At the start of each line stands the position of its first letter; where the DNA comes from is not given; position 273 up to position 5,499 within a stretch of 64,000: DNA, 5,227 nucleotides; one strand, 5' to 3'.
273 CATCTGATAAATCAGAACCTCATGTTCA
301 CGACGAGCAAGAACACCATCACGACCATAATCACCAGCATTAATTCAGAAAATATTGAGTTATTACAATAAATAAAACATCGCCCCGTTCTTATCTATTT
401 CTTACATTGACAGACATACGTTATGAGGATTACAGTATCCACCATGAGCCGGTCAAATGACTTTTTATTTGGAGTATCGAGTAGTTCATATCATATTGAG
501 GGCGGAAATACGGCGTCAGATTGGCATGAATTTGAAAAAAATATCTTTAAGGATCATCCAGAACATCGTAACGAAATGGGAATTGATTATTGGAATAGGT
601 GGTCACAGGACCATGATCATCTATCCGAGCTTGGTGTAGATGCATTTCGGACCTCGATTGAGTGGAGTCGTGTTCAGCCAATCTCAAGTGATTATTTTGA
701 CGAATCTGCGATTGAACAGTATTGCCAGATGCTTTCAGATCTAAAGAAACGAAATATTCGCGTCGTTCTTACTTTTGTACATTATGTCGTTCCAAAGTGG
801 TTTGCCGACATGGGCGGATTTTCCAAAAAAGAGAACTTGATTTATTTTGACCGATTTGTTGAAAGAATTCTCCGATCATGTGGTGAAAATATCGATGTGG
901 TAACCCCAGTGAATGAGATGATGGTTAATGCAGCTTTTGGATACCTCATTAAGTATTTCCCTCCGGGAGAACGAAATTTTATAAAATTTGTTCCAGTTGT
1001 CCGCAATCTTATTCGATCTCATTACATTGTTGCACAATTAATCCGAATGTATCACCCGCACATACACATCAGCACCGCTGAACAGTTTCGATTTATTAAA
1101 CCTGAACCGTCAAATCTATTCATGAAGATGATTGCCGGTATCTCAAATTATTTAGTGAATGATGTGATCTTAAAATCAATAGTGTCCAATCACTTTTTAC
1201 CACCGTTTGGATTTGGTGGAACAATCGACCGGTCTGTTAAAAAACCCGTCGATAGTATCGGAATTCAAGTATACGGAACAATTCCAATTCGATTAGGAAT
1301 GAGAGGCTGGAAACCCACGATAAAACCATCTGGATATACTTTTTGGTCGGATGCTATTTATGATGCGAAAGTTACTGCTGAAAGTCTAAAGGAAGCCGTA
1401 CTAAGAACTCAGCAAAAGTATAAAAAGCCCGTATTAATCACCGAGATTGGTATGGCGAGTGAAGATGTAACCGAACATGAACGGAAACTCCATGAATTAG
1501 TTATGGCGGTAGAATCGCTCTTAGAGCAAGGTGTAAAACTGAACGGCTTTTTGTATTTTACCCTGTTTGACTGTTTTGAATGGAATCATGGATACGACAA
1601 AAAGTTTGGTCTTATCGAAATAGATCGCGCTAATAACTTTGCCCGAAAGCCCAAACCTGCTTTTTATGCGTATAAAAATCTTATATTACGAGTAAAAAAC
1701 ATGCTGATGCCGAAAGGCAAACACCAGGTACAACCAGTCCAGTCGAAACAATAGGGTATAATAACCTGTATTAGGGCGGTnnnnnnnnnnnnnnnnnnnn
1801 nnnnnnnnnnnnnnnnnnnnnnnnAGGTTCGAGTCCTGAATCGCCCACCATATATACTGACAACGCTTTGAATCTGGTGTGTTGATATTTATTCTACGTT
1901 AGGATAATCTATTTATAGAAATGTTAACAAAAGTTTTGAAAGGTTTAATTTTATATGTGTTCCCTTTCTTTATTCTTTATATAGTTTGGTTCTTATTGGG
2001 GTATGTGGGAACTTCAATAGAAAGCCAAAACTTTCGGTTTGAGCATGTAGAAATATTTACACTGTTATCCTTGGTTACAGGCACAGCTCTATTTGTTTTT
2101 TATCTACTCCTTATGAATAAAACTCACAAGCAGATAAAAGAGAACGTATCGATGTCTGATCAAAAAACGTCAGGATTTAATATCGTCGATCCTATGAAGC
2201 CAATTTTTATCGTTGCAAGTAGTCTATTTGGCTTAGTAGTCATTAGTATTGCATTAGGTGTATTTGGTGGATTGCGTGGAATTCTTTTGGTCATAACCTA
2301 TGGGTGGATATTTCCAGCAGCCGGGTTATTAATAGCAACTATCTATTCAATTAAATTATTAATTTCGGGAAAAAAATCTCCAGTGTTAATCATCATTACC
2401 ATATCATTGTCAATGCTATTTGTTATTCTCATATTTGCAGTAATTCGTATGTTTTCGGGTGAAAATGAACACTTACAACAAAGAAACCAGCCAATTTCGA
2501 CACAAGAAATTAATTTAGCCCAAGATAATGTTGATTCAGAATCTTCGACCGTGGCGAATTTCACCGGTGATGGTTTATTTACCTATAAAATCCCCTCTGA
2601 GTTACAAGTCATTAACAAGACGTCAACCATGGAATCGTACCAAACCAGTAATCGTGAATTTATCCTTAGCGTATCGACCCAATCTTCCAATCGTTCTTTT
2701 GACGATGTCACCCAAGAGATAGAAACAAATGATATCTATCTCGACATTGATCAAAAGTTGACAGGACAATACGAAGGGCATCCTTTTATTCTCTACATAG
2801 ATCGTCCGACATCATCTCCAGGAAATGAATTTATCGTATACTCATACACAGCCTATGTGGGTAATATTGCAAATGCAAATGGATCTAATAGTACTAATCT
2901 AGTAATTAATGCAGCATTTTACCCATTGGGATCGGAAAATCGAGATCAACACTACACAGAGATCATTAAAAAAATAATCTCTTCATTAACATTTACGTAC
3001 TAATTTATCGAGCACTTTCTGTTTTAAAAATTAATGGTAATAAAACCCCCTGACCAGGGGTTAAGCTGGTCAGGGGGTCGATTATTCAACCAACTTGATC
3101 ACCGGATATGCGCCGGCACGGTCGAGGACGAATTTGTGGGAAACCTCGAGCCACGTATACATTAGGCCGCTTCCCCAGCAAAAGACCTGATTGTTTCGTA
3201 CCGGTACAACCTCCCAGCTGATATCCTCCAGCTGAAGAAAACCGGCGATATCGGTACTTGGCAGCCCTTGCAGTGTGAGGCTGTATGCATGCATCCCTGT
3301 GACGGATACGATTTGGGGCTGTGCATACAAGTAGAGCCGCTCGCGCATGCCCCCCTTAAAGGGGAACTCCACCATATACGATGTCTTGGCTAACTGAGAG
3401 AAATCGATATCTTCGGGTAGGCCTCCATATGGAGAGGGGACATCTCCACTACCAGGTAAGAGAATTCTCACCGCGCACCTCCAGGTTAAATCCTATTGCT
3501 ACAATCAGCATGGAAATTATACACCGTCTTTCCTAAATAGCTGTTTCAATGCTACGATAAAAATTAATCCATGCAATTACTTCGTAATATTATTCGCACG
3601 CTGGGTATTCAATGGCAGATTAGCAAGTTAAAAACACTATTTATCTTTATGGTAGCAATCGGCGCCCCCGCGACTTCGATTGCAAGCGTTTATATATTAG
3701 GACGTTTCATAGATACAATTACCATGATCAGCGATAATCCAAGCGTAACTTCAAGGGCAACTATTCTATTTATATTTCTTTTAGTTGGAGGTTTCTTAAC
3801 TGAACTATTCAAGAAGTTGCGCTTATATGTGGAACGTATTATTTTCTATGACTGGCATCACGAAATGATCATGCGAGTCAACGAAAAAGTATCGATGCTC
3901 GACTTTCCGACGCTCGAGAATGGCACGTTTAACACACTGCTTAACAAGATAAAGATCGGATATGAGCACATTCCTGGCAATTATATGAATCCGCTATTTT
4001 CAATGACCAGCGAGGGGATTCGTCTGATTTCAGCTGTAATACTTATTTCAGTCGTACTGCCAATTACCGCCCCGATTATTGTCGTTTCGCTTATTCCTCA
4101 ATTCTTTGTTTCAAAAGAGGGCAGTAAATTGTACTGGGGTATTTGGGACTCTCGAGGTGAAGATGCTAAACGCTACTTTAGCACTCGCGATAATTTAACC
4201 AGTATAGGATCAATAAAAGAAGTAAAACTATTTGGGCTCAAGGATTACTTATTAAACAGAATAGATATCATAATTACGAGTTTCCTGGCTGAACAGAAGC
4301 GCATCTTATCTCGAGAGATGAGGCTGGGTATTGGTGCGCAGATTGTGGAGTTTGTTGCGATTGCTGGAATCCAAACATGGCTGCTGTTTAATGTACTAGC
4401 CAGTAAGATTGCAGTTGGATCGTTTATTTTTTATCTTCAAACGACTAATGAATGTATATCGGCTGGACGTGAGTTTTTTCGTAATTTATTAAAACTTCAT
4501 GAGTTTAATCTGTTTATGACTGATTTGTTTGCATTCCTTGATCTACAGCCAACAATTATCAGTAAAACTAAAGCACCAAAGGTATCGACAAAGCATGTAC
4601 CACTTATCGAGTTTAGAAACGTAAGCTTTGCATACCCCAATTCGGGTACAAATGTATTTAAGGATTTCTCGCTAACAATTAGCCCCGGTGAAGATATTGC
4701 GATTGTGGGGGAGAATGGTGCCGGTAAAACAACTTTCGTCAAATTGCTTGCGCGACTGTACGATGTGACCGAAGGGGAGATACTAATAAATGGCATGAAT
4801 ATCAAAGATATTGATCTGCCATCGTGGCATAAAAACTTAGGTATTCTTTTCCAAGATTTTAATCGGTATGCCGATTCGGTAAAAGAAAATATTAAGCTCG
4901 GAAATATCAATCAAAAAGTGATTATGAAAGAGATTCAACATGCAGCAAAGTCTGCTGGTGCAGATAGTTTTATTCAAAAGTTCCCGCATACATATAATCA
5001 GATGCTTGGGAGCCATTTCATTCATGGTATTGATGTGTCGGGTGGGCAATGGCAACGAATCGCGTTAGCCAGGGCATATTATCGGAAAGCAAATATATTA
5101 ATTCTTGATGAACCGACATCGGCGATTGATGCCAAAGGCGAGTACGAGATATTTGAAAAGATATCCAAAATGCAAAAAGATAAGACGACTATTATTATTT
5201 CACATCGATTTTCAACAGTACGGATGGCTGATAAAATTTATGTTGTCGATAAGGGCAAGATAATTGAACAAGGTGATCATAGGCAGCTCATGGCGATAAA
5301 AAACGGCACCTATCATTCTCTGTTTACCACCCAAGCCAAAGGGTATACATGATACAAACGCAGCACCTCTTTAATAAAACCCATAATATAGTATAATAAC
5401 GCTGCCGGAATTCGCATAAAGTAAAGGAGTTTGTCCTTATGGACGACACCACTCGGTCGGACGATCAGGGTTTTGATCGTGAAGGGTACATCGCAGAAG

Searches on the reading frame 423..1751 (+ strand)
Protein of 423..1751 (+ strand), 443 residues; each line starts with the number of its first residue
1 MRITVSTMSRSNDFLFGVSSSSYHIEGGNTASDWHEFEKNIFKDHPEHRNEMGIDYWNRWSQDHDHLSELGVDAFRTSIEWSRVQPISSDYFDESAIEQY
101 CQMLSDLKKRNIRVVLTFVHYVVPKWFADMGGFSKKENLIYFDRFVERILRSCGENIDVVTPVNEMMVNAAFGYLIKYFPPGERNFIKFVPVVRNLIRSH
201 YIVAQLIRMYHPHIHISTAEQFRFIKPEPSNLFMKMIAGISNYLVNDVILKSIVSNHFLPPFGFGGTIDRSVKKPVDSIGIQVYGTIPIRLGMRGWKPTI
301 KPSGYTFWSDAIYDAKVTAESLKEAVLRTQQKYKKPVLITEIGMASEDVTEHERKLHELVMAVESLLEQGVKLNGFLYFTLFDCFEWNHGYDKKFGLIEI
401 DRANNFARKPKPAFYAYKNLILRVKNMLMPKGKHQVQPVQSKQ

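Call 11: search_protein_families(library=pfam, proteins=[window:423-1751:+], max_evalue=0.01)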
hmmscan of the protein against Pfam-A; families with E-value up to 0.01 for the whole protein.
window:423-1751:+ (443 aa): 3 families
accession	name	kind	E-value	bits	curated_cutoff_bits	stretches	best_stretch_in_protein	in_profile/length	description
PF00232.24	Glyco_hydro_1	-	3.9e-58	197.4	22.6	2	12-228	7-228/453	Glycosyl hydrolase family 1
PF11790.14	Glyco_hydro_cc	-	0.00029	20.9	21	1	313-380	144-209/237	Glycosyl hydrolase catalytic core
PF02057.21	Glyco_hydro_59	-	0.0079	16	27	0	102-172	78-148/294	Glycosyl hydrolase family 59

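Call 88: list_cluster_members(proteins=[P0121, P0004, P0241, window:10790-12631:+, window:423-1751:+, window:62220-63191:+])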
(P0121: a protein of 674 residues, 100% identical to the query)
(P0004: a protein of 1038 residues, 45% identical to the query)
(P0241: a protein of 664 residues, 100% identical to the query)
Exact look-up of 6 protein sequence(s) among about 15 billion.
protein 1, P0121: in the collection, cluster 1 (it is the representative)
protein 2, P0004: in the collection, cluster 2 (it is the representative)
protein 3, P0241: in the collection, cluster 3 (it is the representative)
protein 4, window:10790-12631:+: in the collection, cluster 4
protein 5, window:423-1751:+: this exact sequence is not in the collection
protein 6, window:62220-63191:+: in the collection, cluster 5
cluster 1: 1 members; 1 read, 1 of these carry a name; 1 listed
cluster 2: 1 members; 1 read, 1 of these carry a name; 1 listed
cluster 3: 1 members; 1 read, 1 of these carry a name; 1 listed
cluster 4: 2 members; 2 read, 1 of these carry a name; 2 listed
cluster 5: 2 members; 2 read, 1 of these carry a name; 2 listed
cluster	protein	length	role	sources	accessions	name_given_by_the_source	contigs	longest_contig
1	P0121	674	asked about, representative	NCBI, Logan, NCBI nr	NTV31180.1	type IIA DNA topoisomerase subunit B [candidate division WWE3 bacterium]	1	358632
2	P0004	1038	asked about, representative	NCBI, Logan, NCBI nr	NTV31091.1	hypothetical protein HGA91_03905 [candidate division WWE3 bacterium] | hypothetical protein [candidate division WWE3 bacterium]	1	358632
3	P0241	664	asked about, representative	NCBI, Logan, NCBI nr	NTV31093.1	hypothetical protein HGA91_03920 [candidate division WWE3 bacterium] | hypothetical protein [candidate division WWE3 bacterium]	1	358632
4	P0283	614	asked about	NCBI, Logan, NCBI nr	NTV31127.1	hypothetical protein HGA91_04100 [candidate division WWE3 bacterium] | hypothetical protein [candidate division WWE3 bacterium]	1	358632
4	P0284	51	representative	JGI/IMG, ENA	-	-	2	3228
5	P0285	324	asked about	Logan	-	-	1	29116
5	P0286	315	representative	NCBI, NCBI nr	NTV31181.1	manganese-dependent inorganic pyrophosphatase [candidate division WWE3 bacterium]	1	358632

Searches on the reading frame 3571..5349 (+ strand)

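Call 11: search_protein_families(library=pfam, proteins=[window:3571-5349:+], max_evalue=0.01)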
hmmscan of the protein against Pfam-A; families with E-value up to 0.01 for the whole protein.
window:3571-5349:+ (593 aa): 7 families
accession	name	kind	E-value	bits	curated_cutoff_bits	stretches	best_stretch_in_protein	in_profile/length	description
PF00005.33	ABC_tran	-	2.1e-32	113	25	1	364-517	2-137/137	ABC transporter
PF02463.25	SMC_N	-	7.7e-08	32.5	40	1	376-561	27-213/220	RecF/RecN/SMC N terminal domain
PF00664.28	ABC_membrane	-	3.1e-06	27.5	28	1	23-289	2-264/274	ABC transporter transmembrane region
PF13304.12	AAA_21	-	0.00072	20.1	27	0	377-399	3-25/304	AAA domain, putative AbiEii toxin, Type IV TA system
PF13604.12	AAA_30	-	0.0034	17.6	27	0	377-404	22-49/191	AAA domain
PF01712.25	dNK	-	0.0067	16.6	27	0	376-449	1-68/203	Deoxynucleoside kinase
PF02367.23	TsaE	-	0.009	16.4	26.6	0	365-400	13-48/128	Threonylcarbamoyl adenosine biosynthesis protein TsaE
